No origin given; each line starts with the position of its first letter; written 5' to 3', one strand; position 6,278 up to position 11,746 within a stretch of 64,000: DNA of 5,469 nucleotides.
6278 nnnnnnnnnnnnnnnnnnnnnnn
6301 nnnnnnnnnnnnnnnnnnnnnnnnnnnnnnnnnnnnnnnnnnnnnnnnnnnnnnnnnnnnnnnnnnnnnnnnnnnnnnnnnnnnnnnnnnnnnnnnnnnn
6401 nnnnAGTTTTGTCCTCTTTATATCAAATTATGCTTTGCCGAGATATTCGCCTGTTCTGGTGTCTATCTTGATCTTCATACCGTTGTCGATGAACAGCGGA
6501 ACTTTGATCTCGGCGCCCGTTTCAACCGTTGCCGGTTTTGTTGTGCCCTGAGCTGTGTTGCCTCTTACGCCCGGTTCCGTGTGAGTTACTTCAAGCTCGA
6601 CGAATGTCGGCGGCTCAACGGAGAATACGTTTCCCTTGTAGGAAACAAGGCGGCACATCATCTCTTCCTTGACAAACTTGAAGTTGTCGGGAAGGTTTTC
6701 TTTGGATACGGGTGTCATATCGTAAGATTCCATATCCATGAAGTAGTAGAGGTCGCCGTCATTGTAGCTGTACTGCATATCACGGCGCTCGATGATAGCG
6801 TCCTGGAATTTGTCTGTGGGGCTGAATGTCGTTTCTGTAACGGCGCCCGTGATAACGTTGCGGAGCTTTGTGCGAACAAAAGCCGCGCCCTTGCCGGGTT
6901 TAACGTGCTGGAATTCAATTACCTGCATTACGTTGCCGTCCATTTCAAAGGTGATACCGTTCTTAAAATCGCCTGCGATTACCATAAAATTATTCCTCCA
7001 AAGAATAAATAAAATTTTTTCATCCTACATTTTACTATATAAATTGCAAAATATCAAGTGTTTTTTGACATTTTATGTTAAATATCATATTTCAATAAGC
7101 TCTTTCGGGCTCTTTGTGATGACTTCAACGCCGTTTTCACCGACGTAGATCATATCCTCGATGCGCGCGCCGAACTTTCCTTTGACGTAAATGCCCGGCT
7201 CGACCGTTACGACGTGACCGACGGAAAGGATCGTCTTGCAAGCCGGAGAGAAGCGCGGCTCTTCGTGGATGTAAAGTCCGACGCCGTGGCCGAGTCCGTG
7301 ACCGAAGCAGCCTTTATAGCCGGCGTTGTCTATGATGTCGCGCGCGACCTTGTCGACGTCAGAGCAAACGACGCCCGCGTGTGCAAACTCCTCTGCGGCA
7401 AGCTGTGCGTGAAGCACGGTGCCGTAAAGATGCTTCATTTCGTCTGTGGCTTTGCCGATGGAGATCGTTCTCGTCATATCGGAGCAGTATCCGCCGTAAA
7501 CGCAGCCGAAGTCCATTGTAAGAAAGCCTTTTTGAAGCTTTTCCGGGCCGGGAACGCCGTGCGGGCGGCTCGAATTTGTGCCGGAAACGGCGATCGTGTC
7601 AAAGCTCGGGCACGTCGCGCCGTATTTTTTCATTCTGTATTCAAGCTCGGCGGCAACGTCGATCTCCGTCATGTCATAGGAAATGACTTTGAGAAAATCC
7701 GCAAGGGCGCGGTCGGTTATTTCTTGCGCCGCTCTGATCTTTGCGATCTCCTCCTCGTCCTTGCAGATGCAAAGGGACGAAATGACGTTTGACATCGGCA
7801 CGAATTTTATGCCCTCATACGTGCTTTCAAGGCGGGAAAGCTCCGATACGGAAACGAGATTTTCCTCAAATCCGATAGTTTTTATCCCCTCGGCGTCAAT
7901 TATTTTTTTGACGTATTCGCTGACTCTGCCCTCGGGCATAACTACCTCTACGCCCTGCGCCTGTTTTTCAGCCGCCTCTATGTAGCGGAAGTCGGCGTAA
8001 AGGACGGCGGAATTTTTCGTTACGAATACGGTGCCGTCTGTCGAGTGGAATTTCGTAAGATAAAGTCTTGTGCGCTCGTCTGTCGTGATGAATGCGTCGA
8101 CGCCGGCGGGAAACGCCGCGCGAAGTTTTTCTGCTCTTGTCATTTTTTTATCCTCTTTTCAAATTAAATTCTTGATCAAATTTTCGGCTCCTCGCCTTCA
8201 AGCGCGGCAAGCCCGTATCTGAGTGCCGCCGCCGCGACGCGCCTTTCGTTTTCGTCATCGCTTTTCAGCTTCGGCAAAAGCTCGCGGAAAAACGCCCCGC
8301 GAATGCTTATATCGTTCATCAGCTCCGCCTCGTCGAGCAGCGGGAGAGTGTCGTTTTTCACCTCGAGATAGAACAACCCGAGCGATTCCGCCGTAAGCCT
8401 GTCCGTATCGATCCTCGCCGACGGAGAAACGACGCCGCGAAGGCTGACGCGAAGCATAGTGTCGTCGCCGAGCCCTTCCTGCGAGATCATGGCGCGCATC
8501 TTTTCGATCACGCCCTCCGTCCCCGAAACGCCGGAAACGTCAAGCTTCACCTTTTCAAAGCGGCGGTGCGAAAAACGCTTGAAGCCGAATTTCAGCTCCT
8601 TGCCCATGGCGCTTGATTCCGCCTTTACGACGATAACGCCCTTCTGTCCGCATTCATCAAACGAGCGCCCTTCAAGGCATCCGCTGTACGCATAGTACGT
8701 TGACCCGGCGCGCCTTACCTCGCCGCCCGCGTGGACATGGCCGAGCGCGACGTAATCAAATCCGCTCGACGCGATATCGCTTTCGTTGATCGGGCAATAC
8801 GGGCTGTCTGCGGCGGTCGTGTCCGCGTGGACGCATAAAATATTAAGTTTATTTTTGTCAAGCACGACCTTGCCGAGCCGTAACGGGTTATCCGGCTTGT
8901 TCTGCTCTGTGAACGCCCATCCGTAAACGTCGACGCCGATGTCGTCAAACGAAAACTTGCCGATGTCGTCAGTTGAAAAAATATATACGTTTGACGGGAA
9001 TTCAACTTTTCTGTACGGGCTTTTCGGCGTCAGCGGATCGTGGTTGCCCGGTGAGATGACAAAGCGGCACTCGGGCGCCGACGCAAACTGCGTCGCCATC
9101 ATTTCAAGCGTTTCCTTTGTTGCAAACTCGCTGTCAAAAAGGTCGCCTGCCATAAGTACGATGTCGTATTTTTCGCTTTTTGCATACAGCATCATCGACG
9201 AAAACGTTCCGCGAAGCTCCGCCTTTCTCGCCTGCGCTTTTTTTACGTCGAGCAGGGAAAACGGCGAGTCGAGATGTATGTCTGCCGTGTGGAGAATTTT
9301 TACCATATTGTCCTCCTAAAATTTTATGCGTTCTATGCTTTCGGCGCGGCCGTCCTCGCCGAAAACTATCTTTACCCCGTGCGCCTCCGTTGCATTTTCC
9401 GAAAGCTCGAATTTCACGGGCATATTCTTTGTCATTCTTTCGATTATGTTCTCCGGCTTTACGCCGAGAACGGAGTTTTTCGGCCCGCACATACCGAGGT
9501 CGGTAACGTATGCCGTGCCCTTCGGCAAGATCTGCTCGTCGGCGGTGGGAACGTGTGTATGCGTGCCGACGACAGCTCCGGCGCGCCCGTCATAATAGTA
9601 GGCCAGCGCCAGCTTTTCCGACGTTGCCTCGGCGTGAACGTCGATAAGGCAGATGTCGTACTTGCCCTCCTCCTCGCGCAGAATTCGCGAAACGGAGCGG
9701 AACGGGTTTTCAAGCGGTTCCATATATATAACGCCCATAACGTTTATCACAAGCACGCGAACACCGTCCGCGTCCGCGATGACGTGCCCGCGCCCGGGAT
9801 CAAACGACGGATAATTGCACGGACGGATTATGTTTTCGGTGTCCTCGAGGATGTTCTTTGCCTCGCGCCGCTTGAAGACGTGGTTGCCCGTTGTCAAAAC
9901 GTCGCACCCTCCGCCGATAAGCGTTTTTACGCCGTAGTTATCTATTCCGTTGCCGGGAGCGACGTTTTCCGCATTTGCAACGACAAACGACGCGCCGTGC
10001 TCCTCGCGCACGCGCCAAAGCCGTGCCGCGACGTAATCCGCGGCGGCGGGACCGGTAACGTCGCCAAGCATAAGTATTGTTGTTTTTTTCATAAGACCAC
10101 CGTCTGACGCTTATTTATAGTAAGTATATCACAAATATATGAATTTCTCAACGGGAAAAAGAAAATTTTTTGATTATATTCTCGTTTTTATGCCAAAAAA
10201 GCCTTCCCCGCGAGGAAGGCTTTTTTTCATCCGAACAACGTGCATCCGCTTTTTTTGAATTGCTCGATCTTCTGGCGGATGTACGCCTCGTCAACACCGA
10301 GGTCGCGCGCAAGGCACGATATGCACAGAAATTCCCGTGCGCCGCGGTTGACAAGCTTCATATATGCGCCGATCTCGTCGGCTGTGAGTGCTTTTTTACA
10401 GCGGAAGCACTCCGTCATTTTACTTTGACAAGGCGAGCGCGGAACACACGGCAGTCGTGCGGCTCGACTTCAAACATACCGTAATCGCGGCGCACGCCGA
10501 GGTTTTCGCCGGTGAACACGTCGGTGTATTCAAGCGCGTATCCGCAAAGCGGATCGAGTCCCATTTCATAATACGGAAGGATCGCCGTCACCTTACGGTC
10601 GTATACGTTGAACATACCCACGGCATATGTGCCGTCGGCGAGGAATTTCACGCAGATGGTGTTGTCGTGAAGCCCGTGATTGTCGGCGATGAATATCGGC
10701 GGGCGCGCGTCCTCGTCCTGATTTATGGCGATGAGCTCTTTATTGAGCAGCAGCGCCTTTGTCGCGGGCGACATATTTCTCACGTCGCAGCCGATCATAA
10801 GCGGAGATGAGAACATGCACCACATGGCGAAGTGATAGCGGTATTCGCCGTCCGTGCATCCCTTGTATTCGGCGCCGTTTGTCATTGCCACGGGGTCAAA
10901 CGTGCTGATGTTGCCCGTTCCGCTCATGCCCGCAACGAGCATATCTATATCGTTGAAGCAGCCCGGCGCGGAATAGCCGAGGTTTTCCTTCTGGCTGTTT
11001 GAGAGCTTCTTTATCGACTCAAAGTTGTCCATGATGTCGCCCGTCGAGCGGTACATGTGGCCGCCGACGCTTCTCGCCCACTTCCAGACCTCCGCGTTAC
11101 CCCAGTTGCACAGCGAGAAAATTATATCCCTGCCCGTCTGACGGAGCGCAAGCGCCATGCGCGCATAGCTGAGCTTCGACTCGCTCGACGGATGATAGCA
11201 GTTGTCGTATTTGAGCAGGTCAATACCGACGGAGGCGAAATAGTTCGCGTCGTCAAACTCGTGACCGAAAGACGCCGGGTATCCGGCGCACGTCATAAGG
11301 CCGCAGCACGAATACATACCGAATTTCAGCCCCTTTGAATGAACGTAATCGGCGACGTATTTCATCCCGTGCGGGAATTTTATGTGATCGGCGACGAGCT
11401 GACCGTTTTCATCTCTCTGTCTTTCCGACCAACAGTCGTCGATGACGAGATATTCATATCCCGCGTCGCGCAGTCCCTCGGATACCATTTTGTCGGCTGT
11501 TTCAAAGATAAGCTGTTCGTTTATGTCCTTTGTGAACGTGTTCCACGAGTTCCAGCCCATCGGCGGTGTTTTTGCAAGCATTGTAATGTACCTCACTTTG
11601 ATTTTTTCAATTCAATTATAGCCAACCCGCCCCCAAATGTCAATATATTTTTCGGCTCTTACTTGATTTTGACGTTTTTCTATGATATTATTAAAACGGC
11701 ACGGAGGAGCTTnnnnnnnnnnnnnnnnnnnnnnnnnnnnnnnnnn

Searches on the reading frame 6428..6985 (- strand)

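Call 23: search_protein_families(library=ncbifam, proteins=[window:6428-6985:-], max_evalue=0.01)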
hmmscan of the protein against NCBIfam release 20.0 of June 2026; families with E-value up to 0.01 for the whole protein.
window:6428-6985:- (185 aa): 8 families
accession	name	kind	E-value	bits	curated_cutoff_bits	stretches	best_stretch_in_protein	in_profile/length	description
NF001810.0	PRK00529.1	subfamily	2.7e-76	255.3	161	1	1-185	2-186/187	elongation factor P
TIGR00038.1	efp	equivalog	2.6e-74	248.9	185.8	1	4-185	3-184/184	elongation factor P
NF011175.0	PRK14578.1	equivalog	1.4e-38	132.2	301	1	1-185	1-187/187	elongation factor P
NF003392.1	PRK04542.1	equivalog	1e-37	129.9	216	1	4-185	3-187/187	elongation factor P-like protein EfpL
NF009090.0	PRK12426.1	equivalog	8.8e-37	126.5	226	1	1-183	1-183/185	elongation factor P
TIGR02178.1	yeiP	equivalog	4.4e-34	118.3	264.05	1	4-185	2-186/186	elongation factor P-like protein YeiP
NF003076.0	PRK03999.1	equivalog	4.9e-08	32.7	138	1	5-96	9-101/129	translation initiation factor IF-5A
TIGR00037.1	eIF_5A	equivalog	0.0017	18.1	75.45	1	15-94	20-100/130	translation initiation factor IF-5A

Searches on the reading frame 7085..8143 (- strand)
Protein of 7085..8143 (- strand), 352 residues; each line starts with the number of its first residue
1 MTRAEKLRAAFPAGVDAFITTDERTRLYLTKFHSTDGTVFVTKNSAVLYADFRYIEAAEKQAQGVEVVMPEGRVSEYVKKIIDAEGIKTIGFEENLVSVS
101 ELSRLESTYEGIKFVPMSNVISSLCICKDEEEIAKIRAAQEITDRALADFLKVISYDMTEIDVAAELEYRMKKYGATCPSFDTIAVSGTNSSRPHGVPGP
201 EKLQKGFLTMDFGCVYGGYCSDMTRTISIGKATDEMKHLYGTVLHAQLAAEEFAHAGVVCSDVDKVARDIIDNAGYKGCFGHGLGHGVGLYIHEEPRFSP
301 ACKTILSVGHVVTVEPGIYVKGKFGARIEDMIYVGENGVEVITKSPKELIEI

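Call 24: search_protein_families(library=pfam, proteins=[window:7085-8143:-], max_evalue=0.0001)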
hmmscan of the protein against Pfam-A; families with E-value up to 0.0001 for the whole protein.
window:7085-8143:- (352 aa): 2 families
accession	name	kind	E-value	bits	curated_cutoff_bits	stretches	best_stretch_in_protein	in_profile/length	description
PF00557.29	Peptidase_M24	-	1.1e-64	218.5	23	1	135-336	2-208/208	Metallopeptidase family M24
PF01321.24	Creatinase_N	-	4.2e-19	69.8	22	1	5-123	3-124/128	Creatinase/Prolidase N-terminal domain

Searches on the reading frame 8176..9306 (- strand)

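Call 24: search_protein_families(library=pfam, proteins=[window:8176-9306:-], max_evalue=0.0001)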
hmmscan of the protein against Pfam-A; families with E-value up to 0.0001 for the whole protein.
window:8176-9306:- (376 aa): 1 family
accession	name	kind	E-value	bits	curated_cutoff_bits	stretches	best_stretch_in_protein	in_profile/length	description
PF00149.33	Metallophos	-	7.7e-13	49.7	21.5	1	3-193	2-190/191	Calcineurin-like phosphoesterase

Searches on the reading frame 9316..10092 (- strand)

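Call 24: search_protein_families(library=pfam, proteins=[window:9316-10092:-], max_evalue=0.0001)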
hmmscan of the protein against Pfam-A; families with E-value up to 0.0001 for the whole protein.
window:9316-10092:- (258 aa): 1 family
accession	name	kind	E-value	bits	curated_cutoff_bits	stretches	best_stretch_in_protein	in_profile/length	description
PF13277.11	YmdB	-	4.6e-90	301.7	27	1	7-256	1-253/253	YmdB-like protein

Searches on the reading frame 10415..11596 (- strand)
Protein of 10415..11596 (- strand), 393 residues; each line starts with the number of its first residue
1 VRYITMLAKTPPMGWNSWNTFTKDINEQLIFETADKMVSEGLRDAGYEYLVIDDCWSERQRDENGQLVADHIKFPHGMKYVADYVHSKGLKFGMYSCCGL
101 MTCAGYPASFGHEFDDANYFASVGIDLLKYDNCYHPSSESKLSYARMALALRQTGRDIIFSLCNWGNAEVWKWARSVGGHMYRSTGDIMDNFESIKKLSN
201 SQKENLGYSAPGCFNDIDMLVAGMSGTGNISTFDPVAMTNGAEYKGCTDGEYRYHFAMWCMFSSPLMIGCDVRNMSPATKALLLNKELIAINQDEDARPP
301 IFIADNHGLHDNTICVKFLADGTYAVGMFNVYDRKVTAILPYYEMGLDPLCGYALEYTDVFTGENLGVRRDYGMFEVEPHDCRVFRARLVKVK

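Call 24: search_protein_families(library=pfam, proteins=[window:10415-11596:-], max_evalue=0.0001)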
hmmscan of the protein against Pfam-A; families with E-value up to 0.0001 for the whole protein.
window:10415-11596:- (393 aa): 3 families
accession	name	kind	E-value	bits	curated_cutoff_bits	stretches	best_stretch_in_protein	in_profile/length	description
PF16499.11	Melibiase_2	-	5.6e-66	223.2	23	1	10-294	1-284/284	Alpha galactosidase A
PF02065.24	Melibiase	-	3.3e-08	33.4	27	1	10-95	40-123/347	Melibiase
PF17801.7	Melibiase_C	-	2.6e-07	31.1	22.9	1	315-386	7-70/71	Alpha galactosidase C-terminal beta sandwich domain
